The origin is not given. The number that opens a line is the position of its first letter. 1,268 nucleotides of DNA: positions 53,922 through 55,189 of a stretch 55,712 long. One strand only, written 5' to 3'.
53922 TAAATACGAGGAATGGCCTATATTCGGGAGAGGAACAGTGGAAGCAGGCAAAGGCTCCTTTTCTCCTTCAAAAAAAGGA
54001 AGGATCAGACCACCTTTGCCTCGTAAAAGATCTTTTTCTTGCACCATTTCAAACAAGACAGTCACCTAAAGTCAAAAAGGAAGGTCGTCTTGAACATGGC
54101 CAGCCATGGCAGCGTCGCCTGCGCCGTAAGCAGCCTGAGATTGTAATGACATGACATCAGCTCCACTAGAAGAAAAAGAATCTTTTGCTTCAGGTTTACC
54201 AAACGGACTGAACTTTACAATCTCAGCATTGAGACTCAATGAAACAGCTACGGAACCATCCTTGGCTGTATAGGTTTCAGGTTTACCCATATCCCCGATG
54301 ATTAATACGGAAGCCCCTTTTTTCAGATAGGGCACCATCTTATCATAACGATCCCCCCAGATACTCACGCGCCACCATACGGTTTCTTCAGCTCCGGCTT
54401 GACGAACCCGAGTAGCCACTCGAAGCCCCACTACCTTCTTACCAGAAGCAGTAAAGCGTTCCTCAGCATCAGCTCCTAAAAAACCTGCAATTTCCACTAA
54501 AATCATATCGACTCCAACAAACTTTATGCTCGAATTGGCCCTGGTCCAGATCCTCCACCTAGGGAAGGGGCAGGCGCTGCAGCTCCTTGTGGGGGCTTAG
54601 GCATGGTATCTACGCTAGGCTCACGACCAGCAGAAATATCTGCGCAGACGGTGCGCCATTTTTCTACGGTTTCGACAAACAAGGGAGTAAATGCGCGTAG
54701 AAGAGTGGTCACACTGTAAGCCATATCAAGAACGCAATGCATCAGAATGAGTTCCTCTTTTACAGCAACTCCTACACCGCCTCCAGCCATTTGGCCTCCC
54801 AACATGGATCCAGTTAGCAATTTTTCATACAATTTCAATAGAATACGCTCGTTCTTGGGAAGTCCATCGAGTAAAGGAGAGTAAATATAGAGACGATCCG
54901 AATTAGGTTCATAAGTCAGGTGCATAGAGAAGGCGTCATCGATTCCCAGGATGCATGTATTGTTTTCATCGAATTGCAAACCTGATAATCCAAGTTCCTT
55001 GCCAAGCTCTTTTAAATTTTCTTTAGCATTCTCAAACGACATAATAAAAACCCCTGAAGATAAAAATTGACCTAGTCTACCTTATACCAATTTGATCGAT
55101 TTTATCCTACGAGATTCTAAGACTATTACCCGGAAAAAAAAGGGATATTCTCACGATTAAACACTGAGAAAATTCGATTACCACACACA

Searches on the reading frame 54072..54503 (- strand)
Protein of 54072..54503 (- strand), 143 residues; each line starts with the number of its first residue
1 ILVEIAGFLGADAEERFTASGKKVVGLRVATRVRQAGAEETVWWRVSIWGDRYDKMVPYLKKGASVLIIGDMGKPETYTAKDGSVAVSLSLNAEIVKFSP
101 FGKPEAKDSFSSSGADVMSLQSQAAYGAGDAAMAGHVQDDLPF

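Call 76: search_protein_families(library=pfam, proteins=[window:54072-54503:-], max_evalue=0.00001)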
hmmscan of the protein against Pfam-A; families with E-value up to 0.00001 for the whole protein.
window:54072-54503:- (143 aa): 1 family
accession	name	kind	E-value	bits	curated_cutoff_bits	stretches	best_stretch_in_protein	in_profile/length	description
PF00436.31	SSB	-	1.7e-14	54.1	26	1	4-98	5-103/104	Single-strand binding protein family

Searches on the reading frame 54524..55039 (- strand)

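Call 76: search_protein_families(library=pfam, proteins=[window:54524-55039:-], max_evalue=0.00001)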
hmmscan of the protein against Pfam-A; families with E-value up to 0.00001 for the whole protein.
window:54524-55039:- (171 aa): 1 family
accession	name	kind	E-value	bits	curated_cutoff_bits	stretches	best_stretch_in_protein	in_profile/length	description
PF05932.18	CesT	-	5.5e-28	97.9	22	1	8-129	2-119/119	Tir chaperone protein (CesT) family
